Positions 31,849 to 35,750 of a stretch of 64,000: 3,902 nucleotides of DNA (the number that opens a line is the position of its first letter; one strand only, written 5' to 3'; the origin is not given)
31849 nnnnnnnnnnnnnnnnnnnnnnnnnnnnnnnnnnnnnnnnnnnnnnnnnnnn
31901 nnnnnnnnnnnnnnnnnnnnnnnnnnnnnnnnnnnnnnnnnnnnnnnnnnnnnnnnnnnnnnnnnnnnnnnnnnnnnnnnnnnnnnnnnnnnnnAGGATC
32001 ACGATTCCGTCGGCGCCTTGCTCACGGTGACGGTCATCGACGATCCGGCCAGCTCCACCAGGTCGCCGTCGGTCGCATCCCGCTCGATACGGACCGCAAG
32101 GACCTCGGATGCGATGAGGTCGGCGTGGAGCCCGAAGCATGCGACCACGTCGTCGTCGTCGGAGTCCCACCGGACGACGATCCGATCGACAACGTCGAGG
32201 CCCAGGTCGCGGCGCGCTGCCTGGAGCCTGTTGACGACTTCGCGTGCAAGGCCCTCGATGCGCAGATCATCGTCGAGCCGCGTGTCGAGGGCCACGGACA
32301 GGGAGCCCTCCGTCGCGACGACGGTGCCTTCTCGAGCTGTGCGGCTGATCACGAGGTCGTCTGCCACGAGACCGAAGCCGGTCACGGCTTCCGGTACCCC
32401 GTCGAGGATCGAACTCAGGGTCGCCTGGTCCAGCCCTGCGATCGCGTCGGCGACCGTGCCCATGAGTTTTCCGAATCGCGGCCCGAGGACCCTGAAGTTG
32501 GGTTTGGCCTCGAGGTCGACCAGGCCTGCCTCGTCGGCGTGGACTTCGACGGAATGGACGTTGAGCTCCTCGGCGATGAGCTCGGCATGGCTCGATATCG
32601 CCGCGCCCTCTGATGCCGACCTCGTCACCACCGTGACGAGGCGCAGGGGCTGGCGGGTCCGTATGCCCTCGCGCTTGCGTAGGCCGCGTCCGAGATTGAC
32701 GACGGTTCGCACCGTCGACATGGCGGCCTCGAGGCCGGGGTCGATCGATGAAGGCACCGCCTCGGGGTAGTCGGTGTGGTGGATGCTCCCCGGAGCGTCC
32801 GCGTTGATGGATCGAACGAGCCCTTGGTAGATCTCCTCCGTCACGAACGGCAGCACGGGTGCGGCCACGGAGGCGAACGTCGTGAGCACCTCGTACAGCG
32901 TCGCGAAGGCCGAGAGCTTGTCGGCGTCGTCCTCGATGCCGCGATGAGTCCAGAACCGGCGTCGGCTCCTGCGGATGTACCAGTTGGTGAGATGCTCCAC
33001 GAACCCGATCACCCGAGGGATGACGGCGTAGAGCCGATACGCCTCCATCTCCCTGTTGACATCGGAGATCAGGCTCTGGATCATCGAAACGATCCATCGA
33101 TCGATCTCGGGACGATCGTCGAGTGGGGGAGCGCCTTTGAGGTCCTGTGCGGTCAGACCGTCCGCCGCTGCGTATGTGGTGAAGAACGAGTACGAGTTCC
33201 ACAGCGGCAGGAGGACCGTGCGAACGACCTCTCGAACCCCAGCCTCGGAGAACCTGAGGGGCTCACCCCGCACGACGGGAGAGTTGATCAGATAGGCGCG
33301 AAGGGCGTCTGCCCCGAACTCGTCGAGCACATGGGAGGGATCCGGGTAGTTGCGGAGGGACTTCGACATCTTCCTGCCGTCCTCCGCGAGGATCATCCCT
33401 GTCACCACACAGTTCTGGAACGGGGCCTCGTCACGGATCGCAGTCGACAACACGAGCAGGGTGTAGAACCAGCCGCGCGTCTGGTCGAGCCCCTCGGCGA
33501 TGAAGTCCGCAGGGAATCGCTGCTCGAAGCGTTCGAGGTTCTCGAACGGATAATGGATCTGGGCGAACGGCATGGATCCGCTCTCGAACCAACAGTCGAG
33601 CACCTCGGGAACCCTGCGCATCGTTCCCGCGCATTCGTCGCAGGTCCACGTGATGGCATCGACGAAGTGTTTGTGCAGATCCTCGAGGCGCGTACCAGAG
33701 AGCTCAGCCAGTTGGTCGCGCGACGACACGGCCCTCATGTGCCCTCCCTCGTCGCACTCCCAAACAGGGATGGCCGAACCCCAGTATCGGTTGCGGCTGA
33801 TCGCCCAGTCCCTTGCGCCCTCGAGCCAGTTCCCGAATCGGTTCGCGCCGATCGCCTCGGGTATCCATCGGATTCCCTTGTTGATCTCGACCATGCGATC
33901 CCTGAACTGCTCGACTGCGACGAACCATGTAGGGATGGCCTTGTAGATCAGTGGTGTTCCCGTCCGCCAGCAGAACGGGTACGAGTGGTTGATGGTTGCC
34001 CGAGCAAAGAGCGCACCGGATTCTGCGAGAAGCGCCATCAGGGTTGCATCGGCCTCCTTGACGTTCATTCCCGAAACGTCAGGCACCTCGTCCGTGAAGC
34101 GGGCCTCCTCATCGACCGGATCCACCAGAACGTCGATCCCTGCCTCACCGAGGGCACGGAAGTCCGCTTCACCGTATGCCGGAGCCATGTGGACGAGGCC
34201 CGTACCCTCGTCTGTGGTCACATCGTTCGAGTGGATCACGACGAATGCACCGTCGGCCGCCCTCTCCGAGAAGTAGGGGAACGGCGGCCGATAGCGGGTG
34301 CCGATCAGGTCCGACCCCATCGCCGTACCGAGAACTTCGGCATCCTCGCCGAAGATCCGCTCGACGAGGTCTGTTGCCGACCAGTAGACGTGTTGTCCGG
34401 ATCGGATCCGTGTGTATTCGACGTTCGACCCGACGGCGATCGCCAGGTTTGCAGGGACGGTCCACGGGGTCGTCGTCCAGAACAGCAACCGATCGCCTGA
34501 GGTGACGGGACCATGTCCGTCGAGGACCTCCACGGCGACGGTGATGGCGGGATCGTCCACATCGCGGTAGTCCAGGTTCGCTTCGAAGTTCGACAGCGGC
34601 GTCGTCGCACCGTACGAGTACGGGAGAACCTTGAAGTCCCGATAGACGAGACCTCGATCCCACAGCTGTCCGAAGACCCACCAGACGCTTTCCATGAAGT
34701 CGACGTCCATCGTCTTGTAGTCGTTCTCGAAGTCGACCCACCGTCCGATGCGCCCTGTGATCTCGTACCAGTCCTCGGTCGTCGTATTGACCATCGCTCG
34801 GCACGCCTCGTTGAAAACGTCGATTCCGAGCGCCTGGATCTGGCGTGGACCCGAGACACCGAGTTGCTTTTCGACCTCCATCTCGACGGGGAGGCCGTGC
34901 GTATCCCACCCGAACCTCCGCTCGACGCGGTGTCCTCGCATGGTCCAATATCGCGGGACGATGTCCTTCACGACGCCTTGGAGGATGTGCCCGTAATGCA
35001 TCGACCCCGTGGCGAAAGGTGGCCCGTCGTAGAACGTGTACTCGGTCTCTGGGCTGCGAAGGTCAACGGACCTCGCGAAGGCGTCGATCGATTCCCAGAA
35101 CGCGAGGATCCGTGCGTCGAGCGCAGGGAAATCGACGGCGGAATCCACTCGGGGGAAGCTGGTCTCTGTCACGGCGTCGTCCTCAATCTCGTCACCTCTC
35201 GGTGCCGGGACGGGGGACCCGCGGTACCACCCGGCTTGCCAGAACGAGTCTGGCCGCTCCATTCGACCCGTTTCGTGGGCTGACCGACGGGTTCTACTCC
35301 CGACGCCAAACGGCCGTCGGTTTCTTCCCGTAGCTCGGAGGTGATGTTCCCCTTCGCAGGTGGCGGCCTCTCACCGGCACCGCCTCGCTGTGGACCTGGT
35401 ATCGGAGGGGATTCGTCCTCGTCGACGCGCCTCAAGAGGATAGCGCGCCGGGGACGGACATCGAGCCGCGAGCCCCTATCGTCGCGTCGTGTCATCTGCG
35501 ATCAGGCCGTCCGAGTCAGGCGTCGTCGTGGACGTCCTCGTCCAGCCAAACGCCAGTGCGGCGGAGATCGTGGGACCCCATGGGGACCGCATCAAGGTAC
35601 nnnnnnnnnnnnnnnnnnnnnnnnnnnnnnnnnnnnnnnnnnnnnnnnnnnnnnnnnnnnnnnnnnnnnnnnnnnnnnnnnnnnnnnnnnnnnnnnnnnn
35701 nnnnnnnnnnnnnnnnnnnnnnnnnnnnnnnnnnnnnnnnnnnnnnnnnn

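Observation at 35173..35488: T-box (Ile) leader upstream of minus-strand ileS; the ORF-track start is inside the riboswitch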

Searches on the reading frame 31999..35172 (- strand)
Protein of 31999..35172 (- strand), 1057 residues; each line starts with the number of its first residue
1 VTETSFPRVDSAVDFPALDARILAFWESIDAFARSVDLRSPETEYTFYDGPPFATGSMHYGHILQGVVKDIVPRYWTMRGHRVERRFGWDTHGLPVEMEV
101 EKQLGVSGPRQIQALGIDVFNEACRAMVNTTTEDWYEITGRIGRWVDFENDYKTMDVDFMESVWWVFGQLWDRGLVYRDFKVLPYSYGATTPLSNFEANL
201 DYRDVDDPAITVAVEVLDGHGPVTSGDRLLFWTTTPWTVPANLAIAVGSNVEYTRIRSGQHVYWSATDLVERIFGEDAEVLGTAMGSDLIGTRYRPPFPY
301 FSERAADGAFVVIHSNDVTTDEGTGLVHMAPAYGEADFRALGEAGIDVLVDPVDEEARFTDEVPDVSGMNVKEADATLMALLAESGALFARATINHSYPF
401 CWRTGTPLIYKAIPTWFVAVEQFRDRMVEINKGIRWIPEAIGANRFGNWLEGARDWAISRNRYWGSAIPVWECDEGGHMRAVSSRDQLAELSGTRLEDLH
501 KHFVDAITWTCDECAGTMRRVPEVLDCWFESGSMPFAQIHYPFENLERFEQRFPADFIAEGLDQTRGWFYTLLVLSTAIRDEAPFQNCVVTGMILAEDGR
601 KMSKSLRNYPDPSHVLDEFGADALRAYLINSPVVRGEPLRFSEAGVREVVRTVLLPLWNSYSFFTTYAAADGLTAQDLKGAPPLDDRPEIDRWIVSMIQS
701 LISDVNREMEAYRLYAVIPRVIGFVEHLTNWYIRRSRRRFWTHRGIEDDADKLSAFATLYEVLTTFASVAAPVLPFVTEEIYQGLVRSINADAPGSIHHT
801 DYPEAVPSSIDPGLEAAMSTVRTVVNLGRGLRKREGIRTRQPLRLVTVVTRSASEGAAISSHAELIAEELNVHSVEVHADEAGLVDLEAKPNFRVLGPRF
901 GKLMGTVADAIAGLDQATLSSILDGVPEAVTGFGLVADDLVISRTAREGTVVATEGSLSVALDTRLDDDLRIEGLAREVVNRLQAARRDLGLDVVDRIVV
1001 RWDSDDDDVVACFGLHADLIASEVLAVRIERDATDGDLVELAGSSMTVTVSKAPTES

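Call 31: search_protein_families(library=pfam, proteins=[window:31999-35172:-], max_evalue=0.001)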
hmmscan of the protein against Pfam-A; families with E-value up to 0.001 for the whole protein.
window:31999-35172:- (1057 aa): 5 families
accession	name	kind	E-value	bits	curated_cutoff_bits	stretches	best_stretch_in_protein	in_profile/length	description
PF00133.28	tRNA-synt_1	-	1.5e-142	475.7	22.7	1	22-636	2-410/414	tRNA synthetases class I (I, L, M and V)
PF19302.4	DUF5915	-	5.8e-47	160.2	27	1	864-1052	2-194/195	Domain of unknown function (DUF5915)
PF08264.19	Anticodon_1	-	3.7e-30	105.2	25.1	1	691-846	1-147/148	Anticodon-binding domain of tRNA ligase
PF09334.17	tRNA-synt_1g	-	5.7e-15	55.4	20.1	2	52-103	8-59/391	tRNA synthetases class I (M)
PF01406.26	tRNA-synt_1e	-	0.00051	19.9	27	0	576-647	229-297/301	tRNA synthetases class I (C) catalytic domain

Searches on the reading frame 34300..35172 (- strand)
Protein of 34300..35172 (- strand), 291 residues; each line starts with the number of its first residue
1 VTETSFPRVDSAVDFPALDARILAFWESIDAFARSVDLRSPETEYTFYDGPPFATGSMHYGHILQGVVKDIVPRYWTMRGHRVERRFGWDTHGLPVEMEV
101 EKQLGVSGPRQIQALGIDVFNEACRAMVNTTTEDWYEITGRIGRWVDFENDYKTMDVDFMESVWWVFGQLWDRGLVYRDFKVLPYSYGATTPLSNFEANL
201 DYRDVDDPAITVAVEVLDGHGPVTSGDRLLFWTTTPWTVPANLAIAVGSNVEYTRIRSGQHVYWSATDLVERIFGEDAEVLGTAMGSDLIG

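Call 9: find_related_loci(query=window:34300-35172:-, collection=genome_contigs, flank=1500)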
Query window:34300-35172:- (291 aa) in genome_contigs; peptide patterns used: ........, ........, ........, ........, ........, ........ (x = any residue, [..] = any of these).
599 stretches matched a pattern (row limit reached: there are more); 576 encode a relative of the query (tblastn E <= 1e-3); the best 80 are kept; 80 distinct loci.
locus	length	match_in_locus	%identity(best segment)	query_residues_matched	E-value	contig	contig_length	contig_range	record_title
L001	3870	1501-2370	83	2-291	3e-165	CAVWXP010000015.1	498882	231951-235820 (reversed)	MAG: uncultured Acidimicrobiia bacterium isolate MFD03804.bin.1.229 genome assembly, contig: contig_74323, whole genome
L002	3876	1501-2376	78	2-291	3e-158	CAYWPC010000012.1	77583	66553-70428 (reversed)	MAG TPA_asm: uncultured Acidimicrobiaceae bacterium isolate SRP216583_co2_129 genome assembly, contig: NODE_109_length_7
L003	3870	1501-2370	78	4-291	8e-156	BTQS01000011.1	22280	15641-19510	MAG: Acidimicrobiia bacterium BMS9Abin20 DNA, NODE_613_length_22280, whole genome shotgun sequence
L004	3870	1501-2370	76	3-291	2e-152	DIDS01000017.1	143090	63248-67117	MAG TPA_asm: Acidimicrobiia bacterium UBA5794 UBA5794_contig_37, whole genome shotgun sequence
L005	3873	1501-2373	76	2-291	2e-152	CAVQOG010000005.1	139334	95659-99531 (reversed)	MAG: uncultured Acidimicrobiia bacterium isolate MFD09964.bin.1.292 genome assembly, contig: contig_28928, whole genome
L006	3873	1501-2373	75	3-291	4e-152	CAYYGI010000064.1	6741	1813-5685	MAG TPA_asm: uncultured Acidimicrobiaceae bacterium isolate binchicken_co24_149 genome assembly, contig: NODE_5242_lengt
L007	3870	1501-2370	77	4-291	6e-152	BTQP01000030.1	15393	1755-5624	MAG: Acidimicrobiia bacterium BMS9Abin17 DNA, NODE_1172_length_15393, whole genome shotgun sequence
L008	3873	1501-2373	75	3-291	7e-152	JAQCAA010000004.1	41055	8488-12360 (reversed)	MAG: Actinomycetota bacterium isolate casp150-mb.86 NODE_2516_length_41055_cov_0.064484, whole genome shotgun sequence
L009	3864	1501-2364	76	6-291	2e-151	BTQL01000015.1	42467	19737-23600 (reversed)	MAG: Acidimicrobiia bacterium BMS9Abin12 DNA, NODE_147_length_42467, whole genome shotgun sequence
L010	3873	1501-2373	75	3-291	3e-151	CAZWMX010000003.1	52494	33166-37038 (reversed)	MAG TPA_asm: uncultured Acidimicrobiaceae bacterium isolate binchicken_co159_48 genome assembly, contig: NODE_135_length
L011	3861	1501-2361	76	6-291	9e-150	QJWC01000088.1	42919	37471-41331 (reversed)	MAG: Acidimicrobiia bacterium isolate SZUA-258 scaffold_888, whole genome shotgun sequence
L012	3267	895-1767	74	3-291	3e-152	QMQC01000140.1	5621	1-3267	MAG: Actinobacteria bacterium isolate B3_G11 B3_Guay11_scaffold_03898, whole genome shotgun sequence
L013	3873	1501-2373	74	3-291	4e-148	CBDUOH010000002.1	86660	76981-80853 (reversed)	MAG TPA_asm: uncultured Acidimicrobiia bacterium isolate SRR22808131_binner123_Refined_53 genome assembly, contig: ERZ25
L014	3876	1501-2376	74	2-291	2e-147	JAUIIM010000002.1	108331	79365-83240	MAG: Acidimicrobiia bacterium isolate Co_bin.261 NODE_1810_length_108331_cov_1.456813, whole genome shotgun sequence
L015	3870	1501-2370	74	6-291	3e-144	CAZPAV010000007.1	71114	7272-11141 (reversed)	MAG TPA_asm: uncultured Acidimicrobiaceae bacterium isolate binchicken_co64_98 genome assembly, contig: NODE_179_length_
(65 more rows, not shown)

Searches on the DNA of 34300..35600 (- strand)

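Call 4: search_rna_families(source=window, start=35100, end=35600, threshold=evalue, max_evalue=10, show_alignments=5)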
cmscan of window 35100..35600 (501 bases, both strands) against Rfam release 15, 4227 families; matches with E-value up to 10: 1.
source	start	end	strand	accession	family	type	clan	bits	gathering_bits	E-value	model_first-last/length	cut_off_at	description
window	35203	35434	-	RF00230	T-box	Cis-reg; leader;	-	65.4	93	4.9e-14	1-219/219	no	T-box leader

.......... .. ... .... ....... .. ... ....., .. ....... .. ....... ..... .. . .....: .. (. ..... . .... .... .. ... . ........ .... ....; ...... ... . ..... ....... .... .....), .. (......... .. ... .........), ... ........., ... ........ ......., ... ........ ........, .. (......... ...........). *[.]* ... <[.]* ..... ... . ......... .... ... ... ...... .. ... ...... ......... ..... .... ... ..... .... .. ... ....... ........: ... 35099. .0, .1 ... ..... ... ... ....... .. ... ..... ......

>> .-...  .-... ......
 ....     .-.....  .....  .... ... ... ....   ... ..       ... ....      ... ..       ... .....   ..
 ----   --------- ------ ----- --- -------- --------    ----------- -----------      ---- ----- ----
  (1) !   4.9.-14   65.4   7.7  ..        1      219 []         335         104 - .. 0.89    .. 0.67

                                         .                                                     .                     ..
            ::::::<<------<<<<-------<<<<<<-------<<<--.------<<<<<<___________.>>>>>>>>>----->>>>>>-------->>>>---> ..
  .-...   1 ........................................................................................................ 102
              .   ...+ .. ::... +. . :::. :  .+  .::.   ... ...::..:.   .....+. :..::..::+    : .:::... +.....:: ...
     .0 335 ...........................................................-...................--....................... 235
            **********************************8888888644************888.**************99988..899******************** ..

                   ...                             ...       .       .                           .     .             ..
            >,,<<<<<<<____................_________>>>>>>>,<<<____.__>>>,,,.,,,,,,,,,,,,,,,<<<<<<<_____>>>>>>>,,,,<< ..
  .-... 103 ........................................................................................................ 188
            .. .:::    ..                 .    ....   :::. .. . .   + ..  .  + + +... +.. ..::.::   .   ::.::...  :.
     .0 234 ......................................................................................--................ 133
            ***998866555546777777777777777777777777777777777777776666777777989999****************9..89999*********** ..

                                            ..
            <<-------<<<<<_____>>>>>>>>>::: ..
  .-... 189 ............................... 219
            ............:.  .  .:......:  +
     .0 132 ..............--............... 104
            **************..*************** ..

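Call 28: search_rna_families(sources=[L001, L002, L003, L007, L008, L009, L010, L011, L013, L014, L015, L023, L004, L005, L019, L021, L022, L042], threshold=evalue, max_evalue=0.001)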
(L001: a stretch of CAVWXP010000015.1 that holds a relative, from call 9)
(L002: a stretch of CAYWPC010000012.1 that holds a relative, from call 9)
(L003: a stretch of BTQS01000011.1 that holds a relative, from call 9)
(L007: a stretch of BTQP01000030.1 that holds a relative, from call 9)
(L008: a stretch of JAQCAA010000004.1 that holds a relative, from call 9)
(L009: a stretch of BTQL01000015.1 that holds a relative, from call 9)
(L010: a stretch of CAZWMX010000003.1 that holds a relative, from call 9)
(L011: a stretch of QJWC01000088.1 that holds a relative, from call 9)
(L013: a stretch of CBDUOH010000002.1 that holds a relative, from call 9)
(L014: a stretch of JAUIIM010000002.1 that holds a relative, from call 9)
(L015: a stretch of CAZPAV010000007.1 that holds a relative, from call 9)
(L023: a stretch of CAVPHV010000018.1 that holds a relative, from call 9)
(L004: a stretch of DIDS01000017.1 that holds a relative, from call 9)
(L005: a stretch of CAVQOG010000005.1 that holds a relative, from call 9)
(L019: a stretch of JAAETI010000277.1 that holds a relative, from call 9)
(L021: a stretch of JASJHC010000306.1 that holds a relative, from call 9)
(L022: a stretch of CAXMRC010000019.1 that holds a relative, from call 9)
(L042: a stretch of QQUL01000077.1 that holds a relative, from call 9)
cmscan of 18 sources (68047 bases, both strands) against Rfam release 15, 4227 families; matches with E-value up to 0.001: 18.
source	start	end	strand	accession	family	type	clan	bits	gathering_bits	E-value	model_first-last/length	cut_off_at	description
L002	1249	1465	+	RF00230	T-box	Cis-reg; leader;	-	77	93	6.9e-15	1-219/219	no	T-box leader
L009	1237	1454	+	RF00230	T-box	Cis-reg; leader;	-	71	93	2.4e-13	1-219/219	no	T-box leader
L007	1224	1444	+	RF00230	T-box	Cis-reg; leader;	-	69.2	93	7e-13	1-219/219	no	T-box leader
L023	1196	1429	+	RF00230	T-box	Cis-reg; leader;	-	65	93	8.5e-12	1-219/219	no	T-box leader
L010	1248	1462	+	RF00230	T-box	Cis-reg; leader;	-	64.3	93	1.3e-11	1-219/219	no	T-box leader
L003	1245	1459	+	RF00230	T-box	Cis-reg; leader;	-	61.9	93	5.3e-11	1-219/219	no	T-box leader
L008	1239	1462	+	RF00230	T-box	Cis-reg; leader;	-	59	93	2.9e-10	1-219/219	no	T-box leader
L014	1244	1462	+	RF00230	T-box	Cis-reg; leader;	-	57.7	93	6.4e-10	1-219/219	no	T-box leader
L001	1239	1466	+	RF00230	T-box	Cis-reg; leader;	-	54.6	93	4e-09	1-219/219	no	T-box leader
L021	1262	1432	+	RF00230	T-box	Cis-reg; leader;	-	54.2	93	5.1e-09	1-219/219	no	T-box leader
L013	1230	1463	+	RF00230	T-box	Cis-reg; leader;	-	49.6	93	8e-08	1-219/219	no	T-box leader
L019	1260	1431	+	RF00230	T-box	Cis-reg; leader;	-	45.3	93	1e-06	1-219/219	no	T-box leader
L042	1294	1464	+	RF00230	T-box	Cis-reg; leader;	-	43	93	4e-06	1-219/219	no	T-box leader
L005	1294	1464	+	RF00230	T-box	Cis-reg; leader;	-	42.9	93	4.1e-06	1-219/219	no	T-box leader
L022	1272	1444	+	RF00230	T-box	Cis-reg; leader;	-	41.6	93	8.9e-06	1-219/219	no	T-box leader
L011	1219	1445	+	RF00230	T-box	Cis-reg; leader;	-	39.3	93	3.4e-05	1-219/219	no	T-box leader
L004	1292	1461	+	RF00230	T-box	Cis-reg; leader;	-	37.1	93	0.00013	1-219/219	no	T-box leader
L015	1208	1434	+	RF00230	T-box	Cis-reg; leader;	-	36.2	93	0.00022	1-219/219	no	T-box leader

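Call 36: search_rna_families(sources=[L006, L020, L024, L028, L029, L031, L033, L034, L037, L038, L044, L045, L047, L048, L049, L051, L052, L068], threshold=evalue, max_evalue=0.1)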
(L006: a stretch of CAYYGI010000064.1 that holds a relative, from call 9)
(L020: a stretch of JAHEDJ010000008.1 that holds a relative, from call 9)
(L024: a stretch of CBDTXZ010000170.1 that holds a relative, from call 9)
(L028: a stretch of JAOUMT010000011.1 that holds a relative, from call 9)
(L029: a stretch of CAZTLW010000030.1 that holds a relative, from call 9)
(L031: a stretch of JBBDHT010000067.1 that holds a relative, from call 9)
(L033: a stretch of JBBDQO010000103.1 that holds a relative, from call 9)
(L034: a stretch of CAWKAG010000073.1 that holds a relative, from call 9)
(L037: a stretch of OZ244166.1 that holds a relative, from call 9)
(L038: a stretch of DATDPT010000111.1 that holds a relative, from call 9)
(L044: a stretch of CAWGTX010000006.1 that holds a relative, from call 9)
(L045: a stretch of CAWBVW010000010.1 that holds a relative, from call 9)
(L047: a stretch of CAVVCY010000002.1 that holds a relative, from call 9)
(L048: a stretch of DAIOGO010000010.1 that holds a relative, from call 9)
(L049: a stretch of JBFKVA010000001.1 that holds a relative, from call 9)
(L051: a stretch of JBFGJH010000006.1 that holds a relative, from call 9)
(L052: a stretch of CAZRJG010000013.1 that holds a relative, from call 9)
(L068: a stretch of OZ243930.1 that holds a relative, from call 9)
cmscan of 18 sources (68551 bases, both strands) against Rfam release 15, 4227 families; matches with E-value up to 0.1: 0.
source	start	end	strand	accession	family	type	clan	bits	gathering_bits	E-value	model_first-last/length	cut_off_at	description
